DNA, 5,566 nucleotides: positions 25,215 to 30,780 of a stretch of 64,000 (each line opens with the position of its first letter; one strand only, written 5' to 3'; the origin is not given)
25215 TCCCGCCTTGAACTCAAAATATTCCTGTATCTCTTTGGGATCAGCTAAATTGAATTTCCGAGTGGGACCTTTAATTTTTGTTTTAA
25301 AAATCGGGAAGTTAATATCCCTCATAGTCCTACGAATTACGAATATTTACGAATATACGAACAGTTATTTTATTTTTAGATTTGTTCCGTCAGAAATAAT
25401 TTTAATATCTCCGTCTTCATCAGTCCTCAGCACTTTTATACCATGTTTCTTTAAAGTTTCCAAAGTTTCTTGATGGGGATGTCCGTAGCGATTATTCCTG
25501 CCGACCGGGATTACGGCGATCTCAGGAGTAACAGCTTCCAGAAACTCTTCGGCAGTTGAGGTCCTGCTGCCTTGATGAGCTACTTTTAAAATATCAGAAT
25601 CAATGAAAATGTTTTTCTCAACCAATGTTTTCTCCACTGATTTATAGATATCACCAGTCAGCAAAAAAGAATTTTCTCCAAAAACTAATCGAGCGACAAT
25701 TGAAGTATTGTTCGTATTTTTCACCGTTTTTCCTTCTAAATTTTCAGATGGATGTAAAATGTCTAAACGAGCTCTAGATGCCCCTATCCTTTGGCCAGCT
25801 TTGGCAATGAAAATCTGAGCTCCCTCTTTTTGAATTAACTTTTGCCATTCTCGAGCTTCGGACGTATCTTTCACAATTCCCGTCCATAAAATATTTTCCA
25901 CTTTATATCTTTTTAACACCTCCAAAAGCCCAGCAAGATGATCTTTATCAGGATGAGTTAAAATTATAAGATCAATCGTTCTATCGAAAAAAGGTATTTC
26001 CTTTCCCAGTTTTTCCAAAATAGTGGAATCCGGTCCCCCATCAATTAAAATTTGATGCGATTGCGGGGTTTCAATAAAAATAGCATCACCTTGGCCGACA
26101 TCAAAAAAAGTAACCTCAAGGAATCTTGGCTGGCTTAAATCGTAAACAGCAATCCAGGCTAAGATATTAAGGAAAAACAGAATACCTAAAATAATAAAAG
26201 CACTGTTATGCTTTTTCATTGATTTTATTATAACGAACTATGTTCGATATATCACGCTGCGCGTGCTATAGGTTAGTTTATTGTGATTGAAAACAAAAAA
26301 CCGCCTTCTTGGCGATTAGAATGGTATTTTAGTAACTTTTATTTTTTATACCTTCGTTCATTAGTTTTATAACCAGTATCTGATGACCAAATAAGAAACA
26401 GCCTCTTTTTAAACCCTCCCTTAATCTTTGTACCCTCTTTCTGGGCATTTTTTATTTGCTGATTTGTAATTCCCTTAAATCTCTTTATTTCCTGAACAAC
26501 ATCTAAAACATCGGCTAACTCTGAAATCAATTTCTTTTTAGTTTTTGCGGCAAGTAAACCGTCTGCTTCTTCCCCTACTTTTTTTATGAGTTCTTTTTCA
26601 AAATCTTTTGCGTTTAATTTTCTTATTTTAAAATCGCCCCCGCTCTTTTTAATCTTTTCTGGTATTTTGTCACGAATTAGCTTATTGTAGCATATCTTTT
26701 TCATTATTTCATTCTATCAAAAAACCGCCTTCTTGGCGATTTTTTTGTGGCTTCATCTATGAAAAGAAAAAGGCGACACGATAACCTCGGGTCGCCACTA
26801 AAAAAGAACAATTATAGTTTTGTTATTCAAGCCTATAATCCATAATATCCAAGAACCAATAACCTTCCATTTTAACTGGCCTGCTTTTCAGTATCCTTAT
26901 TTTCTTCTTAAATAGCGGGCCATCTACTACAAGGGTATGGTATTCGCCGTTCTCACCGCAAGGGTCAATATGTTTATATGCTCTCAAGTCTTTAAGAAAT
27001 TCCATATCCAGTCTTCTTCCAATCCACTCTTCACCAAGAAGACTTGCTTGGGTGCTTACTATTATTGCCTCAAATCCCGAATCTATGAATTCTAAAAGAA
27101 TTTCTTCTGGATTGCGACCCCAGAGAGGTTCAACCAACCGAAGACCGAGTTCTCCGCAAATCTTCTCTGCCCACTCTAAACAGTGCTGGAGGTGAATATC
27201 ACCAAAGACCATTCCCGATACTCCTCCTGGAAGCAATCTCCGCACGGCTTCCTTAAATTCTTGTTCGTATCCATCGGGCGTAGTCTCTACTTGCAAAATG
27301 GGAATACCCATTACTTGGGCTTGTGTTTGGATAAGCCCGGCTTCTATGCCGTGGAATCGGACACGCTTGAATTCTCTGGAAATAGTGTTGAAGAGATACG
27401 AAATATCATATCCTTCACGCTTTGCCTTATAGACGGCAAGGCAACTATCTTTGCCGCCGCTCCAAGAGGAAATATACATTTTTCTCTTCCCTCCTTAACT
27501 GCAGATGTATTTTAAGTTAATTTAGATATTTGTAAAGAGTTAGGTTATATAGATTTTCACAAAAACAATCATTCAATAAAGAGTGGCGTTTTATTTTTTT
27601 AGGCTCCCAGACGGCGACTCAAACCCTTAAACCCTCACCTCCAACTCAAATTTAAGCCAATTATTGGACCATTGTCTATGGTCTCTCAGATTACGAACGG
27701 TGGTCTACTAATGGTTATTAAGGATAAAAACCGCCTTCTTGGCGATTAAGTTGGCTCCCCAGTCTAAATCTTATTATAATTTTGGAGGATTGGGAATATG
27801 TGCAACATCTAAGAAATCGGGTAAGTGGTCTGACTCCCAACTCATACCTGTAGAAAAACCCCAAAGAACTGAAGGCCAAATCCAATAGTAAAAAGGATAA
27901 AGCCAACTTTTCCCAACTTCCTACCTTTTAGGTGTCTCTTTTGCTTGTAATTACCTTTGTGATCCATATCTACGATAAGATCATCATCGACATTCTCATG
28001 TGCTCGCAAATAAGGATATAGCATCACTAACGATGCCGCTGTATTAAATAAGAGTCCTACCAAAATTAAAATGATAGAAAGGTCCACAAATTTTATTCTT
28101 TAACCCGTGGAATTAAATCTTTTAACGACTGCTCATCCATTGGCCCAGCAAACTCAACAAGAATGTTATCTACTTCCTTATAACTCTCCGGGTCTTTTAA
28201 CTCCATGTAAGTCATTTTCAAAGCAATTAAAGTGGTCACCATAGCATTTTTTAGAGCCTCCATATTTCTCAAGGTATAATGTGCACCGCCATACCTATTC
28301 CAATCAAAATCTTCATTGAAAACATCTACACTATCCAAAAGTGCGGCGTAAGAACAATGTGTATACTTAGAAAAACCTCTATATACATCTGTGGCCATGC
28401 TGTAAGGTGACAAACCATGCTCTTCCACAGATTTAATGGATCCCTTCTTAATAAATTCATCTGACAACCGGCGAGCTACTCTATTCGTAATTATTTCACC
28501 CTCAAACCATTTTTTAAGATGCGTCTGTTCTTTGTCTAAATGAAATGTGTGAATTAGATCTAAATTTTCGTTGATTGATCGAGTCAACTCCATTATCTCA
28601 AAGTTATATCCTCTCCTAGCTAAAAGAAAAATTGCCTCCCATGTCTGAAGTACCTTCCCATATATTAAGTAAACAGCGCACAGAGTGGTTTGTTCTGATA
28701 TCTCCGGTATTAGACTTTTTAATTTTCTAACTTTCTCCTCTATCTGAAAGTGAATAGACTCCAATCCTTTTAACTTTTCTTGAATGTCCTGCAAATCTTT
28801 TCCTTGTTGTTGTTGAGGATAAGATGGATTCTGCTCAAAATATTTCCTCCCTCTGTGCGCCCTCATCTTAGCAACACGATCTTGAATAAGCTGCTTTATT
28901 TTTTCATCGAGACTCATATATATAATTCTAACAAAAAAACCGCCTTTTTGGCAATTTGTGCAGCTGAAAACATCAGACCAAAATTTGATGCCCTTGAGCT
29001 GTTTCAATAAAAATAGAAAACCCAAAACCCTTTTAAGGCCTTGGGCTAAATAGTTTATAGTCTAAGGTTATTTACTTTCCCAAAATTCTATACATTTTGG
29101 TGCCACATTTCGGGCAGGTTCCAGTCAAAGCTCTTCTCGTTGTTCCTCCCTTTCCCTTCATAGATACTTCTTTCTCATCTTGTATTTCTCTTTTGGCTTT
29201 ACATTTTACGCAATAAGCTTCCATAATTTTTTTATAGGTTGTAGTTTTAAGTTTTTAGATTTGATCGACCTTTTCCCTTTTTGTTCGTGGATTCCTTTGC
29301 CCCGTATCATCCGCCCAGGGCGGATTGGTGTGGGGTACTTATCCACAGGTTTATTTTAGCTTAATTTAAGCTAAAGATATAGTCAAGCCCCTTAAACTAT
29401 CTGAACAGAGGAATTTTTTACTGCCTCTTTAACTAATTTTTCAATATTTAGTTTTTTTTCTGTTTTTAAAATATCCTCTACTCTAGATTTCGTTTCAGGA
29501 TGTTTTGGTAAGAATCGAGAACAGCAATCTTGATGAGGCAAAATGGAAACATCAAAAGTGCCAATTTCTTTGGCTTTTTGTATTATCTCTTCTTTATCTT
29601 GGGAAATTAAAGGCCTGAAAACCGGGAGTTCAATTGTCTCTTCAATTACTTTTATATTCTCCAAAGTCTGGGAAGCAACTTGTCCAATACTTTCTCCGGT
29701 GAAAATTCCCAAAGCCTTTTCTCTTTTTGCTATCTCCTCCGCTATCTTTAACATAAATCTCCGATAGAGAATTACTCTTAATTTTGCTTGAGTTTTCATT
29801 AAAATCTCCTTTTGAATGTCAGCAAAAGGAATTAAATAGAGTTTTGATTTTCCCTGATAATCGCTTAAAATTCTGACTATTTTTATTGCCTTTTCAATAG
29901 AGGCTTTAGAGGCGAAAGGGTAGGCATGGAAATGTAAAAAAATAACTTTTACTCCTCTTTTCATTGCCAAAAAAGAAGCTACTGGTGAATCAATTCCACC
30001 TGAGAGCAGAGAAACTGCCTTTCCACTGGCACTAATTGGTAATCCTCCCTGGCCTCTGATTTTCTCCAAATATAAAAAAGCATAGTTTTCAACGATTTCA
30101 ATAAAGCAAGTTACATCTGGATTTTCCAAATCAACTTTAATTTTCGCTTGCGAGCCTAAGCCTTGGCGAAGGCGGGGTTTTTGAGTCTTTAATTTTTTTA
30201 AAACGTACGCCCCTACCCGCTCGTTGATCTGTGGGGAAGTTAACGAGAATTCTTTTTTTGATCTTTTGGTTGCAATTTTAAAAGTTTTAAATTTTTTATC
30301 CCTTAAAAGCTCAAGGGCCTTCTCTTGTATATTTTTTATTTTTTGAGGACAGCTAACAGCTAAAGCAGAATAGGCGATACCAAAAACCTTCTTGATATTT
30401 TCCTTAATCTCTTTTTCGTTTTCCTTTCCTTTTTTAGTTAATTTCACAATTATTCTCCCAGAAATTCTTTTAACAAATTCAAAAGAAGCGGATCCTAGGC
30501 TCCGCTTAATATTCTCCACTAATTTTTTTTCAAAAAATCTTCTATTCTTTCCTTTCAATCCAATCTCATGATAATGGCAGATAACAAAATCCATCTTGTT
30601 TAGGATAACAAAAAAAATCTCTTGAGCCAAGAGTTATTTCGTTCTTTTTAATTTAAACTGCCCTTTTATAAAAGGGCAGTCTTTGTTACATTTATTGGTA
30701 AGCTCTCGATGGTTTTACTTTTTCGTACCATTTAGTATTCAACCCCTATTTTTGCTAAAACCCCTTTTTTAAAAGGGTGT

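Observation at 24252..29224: String of singly terminated accessory genes sharing one 22-nt terminator hairpin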

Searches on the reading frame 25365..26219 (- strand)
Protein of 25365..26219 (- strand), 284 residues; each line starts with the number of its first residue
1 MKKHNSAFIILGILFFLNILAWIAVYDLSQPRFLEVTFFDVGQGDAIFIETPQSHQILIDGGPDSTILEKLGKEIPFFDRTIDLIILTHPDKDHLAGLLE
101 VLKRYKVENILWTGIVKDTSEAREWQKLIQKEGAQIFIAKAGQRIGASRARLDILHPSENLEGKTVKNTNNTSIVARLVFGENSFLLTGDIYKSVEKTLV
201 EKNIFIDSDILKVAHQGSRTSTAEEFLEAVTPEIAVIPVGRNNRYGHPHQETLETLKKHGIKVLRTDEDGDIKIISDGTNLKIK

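Call 14: search_protein_families(library=pfam, proteins=[window:25365-26219:-], max_evalue=0.01)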
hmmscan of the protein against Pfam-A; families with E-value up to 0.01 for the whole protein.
window:25365-26219:- (284 aa): 5 families
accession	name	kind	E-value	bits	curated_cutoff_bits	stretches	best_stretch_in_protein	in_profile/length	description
PF00753.33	Lactamase_B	-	1.5e-14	54.9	22.7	1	40-240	2-195/196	Metallo-beta-lactamase superfamily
PF12706.13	Lactamase_B_2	-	9.7e-06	25.7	27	1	55-147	1-98/200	Beta-lactamase superfamily domain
PF25281.1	MBL_MAP1B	-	0.0002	21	37.6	1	38-109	25-92/279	MAP1B MBL-like domain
PF16661.11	Lactamase_B_6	-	0.0013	18.6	27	1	55-105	7-59/193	Metallo-beta-lactamase superfamily domain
PF04430.19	DUF498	-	0.0032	17.9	33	1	200-263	16-82/109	Protein of unknown function (DUF498/DUF598)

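Call 29: search_protein_families(library=ncbifam, proteins=[window:25365-26219:-], max_evalue=0.1)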
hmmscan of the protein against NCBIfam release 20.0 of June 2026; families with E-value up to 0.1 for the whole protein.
window:25365-26219:- (284 aa): 14 families
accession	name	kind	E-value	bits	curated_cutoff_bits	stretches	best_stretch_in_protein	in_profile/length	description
TIGR00361.1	ComEC_Rec2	equivalog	1.6e-44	152.2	190.05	1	3-270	413-663/663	DNA internalization-related competence protein ComEC/Rec2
NF049846.1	blaAHM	exception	6.3e-28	97.5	590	1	35-283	64-302/304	AHM family subclass B3-like metallo-beta-lactamase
NF008580.0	PRK11539.1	equivalog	3.1e-23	82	969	1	19-276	488-728/758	ComEC family protein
NF041809.1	Avs1a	equivalog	3.3e-17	62.3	420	2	39-104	2-69/387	AVAST type 1 anti-phage system MBL fold metallo-hydrolase Avs1a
NF058524.1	6A-MBL_enzyme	equivalog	1.3e-09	37.7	220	2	38-102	1-77/346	anti-phage 6A-MBL system MBL-fold protein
NF045584.1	cas14_MBL_CASP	equivalog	0.0001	20.8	800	1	44-137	14-100/612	type VII CRISPR-associated protein Cas14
TIGR03413.1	GSH_gloB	equivalog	0.0051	16.2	200.8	1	49-108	15-70/248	hydroxyacylglutathione hydrolase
NF012229.1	bla_class_B_core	domain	0.0056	16.8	100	1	50-101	21-71/139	metallo-beta-lactamase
TIGR03972.1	rSAM_TYW1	equivalog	0.0074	15.4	317.95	1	94-156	198-262/297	4-demethylwyosine synthase TYW1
NF001911.0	PRK00685.1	equivalog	0.012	15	144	1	46-109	9-68/228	metal-dependent hydrolase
NF004162.0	PRK05627.1-5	equivalog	0.013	14.9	241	1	194-260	68-141/304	bifunctional riboflavin kinase/FAD synthetase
NF005908.0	PRK07889.1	equivalog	0.042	13.5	299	1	108-156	8-56/256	enoyl-ACP reductase FabI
TIGR02651.1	RNase_Z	equivalog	0.064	12.3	292.95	0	47-107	21-77/302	ribonuclease Z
NF040631.2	InhA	exception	0.07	12.7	430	1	108-141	6-39/257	NADH-dependent enoyl-ACP reductase InhA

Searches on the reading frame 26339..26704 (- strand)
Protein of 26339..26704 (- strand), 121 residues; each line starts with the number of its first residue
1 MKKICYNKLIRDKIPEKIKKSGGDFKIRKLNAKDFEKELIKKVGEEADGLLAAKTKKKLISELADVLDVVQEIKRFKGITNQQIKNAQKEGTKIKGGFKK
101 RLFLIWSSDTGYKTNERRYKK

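Call 14: search_protein_families(library=pfam, proteins=[window:26339-26704:-], max_evalue=0.01)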
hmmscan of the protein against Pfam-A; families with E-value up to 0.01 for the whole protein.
window:26339-26704:- (121 aa): 0 families

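Call 29: search_protein_families(library=ncbifam, proteins=[window:26339-26704:-], max_evalue=0.1)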
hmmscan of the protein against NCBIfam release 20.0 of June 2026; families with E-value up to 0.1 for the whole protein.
window:26339-26704:- (121 aa): 5 families
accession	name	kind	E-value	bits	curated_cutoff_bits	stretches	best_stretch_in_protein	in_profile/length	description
TIGR03188.1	histidine_hisI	equivalog_domain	0.00011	22.4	42.7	1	34-82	27-78/84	phosphoribosyl-ATP diphosphatase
TIGR01017.1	rpsD_bact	equivalog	0.001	18.8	177.2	1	38-103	23-85/200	30S ribosomal protein S4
NF001611.0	PRK00400.1-3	equivalog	0.0057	16.7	99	1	28-67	28-69/108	phosphoribosyl-ATP diphosphatase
NF001613.0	PRK00400.1-5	equivalog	0.0093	16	120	1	28-94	27-95/107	phosphoribosyl-ATP diphosphatase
NF002747.0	PRK02759.1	equivalog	0.048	13.3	187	1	36-71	146-184/208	bifunctional phosphoribosyl-AMP cyclohydrolase/phosphoribosyl-ATP diphosphatase HisIE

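Call 30: search_solved_structures(query=window:26339-26704:-, max_evalue=1)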
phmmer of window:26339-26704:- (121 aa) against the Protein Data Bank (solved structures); distinct sequences matched with E-value up to 1: 13.
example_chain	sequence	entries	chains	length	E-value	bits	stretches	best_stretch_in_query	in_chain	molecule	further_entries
4fet_B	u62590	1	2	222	0.14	15.6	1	41-101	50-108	Spore cortex-lytic enzyme prepeptide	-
6vwm_c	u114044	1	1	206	0.23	14.9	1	47-104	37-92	30S ribosomal protein S4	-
8gi1_A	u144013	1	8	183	0.3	14.5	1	20-67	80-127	Accessory protein Csx28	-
9guw_E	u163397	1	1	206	0.36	14.3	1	47-104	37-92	Small ribosomal subunit protein uS4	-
4v4v_AD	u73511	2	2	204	0.37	14.3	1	48-104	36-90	30S ribosomal subunit protein S4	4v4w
10fz_D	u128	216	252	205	0.37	14.2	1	48-104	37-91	Small ribosomal subunit protein uS4 | 30S RIBOSOMAL PROTEIN S4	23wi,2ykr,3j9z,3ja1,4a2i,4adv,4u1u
11bq_D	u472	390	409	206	0.38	14.2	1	48-104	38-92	Small ribosomal subunit protein uS4 | 30S ribosomal protein S4 | Ribosomal protein S4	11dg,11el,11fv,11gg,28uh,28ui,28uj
6tqo_C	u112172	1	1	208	0.38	14.2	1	48-104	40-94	30S ribosomal protein S4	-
9h90_d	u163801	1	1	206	0.54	13.7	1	57-103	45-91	30S ribosomal protein S4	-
9hig_D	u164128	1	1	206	0.57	13.7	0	57-103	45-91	Small ribosomal subunit protein uS4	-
2a7w_A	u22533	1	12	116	0.7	13.4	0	36-82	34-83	Phosphoribosyl-ATP pyrophosphatase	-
7dnp_A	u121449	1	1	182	0.74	13.3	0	5-64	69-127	Secretion activator protein, hypothetical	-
6v39_d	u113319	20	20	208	0.85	13.1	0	31-105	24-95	30S ribosomal protein S4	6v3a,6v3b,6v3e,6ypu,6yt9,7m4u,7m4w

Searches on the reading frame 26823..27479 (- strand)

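Call 14: search_protein_families(library=pfam, proteins=[window:26823-27479:-], max_evalue=0.01)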
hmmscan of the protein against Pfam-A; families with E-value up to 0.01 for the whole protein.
window:26823-27479:- (218 aa): 1 family
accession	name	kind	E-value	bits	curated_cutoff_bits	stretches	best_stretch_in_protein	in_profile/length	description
PF01902.24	Diphthami_syn_2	-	1e-56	192.4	23.2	1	5-216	6-218/219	Diphthamide synthase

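Call 29: search_protein_families(library=ncbifam, proteins=[window:26823-27479:-], max_evalue=0.1)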
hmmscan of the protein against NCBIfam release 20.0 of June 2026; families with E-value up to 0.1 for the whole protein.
window:26823-27479:- (218 aa): 4 families
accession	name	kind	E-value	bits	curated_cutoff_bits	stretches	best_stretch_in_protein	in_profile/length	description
TIGR03679.1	Dph6_archaeal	equivalog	1.9e-45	154.9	197.3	1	6-212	4-215/218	diphthine--ammonia ligase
NF052346.1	PAB0415_fam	hypoth_equivalog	1.6e-30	106.4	250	1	5-210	3-203/205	PAB0415 family putative ATP pyrophosphatase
NF052347.1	TTX_0299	hypoth_equivalog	3.7e-29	101.7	250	1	5-208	3-196/200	TTX_0299 family putative ATP pyrophosphatase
NF001138.1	PRK00143.1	equivalog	0.025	13.5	284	1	6-67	6-69/345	tRNA 2-thiouridine(34) synthase MnmA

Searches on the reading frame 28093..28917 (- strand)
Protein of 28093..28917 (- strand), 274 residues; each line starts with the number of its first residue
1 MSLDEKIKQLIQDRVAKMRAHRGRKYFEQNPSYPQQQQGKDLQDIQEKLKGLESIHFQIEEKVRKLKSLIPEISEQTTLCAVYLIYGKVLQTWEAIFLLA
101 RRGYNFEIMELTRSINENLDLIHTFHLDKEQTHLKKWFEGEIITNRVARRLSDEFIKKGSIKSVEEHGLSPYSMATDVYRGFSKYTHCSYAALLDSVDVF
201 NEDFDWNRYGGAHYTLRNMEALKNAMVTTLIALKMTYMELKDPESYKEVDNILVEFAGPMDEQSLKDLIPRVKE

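Call 14: search_protein_families(library=pfam, proteins=[window:28093-28917:-], max_evalue=0.01)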
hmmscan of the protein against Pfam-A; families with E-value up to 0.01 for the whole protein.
window:28093-28917:- (274 aa): 1 family
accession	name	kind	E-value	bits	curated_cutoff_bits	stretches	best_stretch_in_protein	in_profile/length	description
PF18928.5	DUF5677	-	0.00068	20.2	27.1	0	82-146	4-68/166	Family of unknown function (DUF5677)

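Call 29: search_protein_families(library=ncbifam, proteins=[window:28093-28917:-], max_evalue=0.1)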
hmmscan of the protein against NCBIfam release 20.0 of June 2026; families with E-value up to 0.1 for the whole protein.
window:28093-28917:- (274 aa): 2 families
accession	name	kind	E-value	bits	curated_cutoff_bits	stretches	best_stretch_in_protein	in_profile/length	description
NF050130.1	TransRepNsdA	equivalog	0.0085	14.7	830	1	109-174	19-85/480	transcriptional repressor NsdA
TIGR02338.1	gimC_beta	equivalog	0.012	15.5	73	0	36-90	6-60/110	prefoldin subunit beta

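Call 63: find_homologous_proteins(query=window:28093-28917:-, max_evalue=0.00001)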
Query window:28093-28917:- (274 aa): 30 proteins with E <= 0.00001 among 707 candidates.
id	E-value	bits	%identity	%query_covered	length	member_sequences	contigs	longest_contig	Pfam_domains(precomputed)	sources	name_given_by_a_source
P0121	2.9e-179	612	100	100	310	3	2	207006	-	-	-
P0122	3.6e-122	425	65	100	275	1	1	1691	-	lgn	-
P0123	2.5e-118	412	65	100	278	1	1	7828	-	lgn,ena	-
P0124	2.9e-116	405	65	100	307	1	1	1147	PF18928.6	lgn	-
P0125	5.9e-116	404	63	100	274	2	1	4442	-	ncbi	-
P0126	4.1e-115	402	65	99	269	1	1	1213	-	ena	-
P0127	1.7e-113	396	65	99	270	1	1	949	-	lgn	-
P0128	1.2e-112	394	64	99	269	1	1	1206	-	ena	-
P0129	6.2e-112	391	62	100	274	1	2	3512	-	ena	-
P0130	9.6e-112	391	63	99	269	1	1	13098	-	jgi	-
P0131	9.6e-110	384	61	100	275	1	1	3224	-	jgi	-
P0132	1.1e-109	384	64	98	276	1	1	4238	-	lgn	-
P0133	9.0e-108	378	61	98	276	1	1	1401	-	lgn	-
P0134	1.3e-106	374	58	99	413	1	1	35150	PF00856.34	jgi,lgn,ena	-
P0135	1.3e-105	371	60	99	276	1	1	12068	PF18928.6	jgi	-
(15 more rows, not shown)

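Call 64: find_encoding_contigs(protein=P0130, flank=6000, max_places=1)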
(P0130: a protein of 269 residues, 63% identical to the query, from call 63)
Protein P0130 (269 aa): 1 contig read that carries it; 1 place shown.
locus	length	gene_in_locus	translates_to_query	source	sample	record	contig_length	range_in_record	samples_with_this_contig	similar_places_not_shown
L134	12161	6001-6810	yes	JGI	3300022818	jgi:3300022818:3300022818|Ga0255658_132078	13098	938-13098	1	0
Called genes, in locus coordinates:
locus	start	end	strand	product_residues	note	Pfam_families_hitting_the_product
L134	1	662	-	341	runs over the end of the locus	PF06723:MreB_Mbl, PF00012:HSP70, PF14450:FtsA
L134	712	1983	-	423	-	PF00587:tRNA-synt_2b, PF03129:HGTP_anticodon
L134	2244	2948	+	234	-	PF00318:Ribosomal_S2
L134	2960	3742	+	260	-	PF25025:EF-Ts_N (faint), PF00889:EF_TS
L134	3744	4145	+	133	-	-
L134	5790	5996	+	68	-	PF13560:HTH_31, PF12844:HTH_19, PF13443:HTH_26, PF01381:HTH_3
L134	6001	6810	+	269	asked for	-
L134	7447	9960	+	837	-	PF04313:HSDR_N (weak), PF13588:HSDR_N_2 (weak), PF00270:DEAD, PF04851:ResIII, PF18766:SWI2_SNF2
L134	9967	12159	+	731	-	?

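Call 65: find_encoding_contigs(protein=P0135, flank=6000, max_places=1)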
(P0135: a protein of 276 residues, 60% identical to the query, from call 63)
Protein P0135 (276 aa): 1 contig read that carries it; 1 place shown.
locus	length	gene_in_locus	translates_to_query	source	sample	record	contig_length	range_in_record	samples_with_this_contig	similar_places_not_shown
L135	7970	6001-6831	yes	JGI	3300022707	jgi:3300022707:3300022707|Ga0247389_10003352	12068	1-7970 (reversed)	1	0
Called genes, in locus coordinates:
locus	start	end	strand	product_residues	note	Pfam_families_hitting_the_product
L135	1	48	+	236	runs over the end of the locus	PF00005:ABC_tran, PF02463:SMC_N (weak)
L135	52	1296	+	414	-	PF12704:MacB_PCD, PF02687:FtsX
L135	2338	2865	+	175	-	-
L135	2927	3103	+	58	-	-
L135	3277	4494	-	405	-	-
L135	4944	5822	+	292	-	-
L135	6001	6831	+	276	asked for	PF18928:DUF5677 (faint)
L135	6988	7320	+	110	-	PF01588:tRNA_bind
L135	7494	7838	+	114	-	-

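Call 66: find_encoding_contigs(protein=P0134, flank=6000, max_places=1)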
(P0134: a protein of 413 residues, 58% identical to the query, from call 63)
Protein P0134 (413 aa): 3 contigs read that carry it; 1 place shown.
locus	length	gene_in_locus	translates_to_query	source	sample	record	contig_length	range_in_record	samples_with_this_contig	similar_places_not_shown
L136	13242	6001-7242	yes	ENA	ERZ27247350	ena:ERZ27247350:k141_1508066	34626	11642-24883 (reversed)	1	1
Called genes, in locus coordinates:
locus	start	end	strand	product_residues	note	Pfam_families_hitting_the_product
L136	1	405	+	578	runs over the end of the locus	PF01875:Memo, PF09587:PGA_cap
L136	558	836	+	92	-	PF01022:HTH_5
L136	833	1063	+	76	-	PF13192:Thioredoxin_3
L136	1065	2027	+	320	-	PF03773:ArsP_1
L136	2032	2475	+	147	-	-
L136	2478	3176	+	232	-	PF13386:DsbD_2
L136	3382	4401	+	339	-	PF02423:OCD_Mu_crystall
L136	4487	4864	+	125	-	-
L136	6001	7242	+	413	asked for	PF00856:SET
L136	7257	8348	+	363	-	PF14022:DUF4238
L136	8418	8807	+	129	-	PF09339:HTH_IclR (weak), PF13412:HTH_24 (weak)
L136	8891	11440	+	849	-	PF00690:Cation_ATPase_N, PF00122:E1-E2_ATPase, PF13246:Cation_ATPase, PF00702:Hydrolase, PF00689:Cation_ATPase_C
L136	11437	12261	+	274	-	PF06342:DUF1057 (weak), PF00561:Abhydrolase_1, PF12146:Hydrolase_4, PF12697:Abhydrolase_6, PF03096:Ndr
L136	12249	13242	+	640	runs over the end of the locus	PF27449:LtaS_N, PF00884:Sulfatase, PF01663:Phosphodiest (faint)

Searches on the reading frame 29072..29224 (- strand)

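Call 14: search_protein_families(library=pfam, proteins=[window:29072-29224:-], max_evalue=0.01)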
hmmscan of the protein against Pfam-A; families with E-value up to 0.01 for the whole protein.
window:29072-29224:- (50 aa): 3 families
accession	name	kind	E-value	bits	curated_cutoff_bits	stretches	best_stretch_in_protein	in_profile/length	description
PF18930.5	DUF5679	-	2.6e-12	47.1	27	1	4-47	1-40/40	Domain of unknown function (DUF5679)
PF13717.11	Zn_ribbon_4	-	7.5e-06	26.2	30.3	1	1-18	1-18/36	zinc-ribbon domain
PF13248.11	Zn_ribbon_3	-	0.005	16.7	27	0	36-43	18-25/26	zinc-ribbon domain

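Call 29: search_protein_families(library=ncbifam, proteins=[window:29072-29224:-], max_evalue=0.1)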
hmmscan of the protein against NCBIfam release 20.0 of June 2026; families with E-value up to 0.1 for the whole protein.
window:29072-29224:- (50 aa): 4 families
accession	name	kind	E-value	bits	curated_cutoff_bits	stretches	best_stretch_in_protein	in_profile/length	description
TIGR03830.1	CxxCG_CxxCG_HTH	subfamily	0.011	15.6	61.8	1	5-45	1-42/127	type II TA system antitoxin MqsA family protein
NF033497.1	rubre_like_arch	subfamily_domain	0.018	14.7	32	1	34-44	16-26/34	rubrerythrin-like domain-containing protein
NF041909.1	HVO_2753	equivalog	0.042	13.7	80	0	31-46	23-38/59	HVO_2753 family zinc finger protein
NF058604.1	RtpA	equivalog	0.051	13.7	65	0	1-26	8-33/50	anti-TRAP protein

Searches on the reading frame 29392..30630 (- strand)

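Call 14: search_protein_families(library=pfam, proteins=[window:29392-30630:-], max_evalue=0.01)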
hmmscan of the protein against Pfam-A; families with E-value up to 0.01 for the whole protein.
window:29392-30630:- (412 aa): 5 families
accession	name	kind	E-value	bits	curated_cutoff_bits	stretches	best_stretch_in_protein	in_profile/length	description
PF02568.20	ThiI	-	4.3e-73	245.6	20.5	1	201-395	2-196/197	Thiamine biosynthesis protein (ThiI)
PF22025.1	ThiI_fer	-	2.1e-17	63.8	25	1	16-86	2-69/72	ThiI ferredoxin-like domain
PF02926.22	THUMP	-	1.9e-14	54.2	20.6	1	98-189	4-84/84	THUMP domain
PF06508.19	QueC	-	2.6e-08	34.1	22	1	204-357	1-174/210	Queuosine biosynthesis protein QueC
PF01171.26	ATP_bind_3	-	9.4e-05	22.6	27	0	68-164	42-135/182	PP-loop family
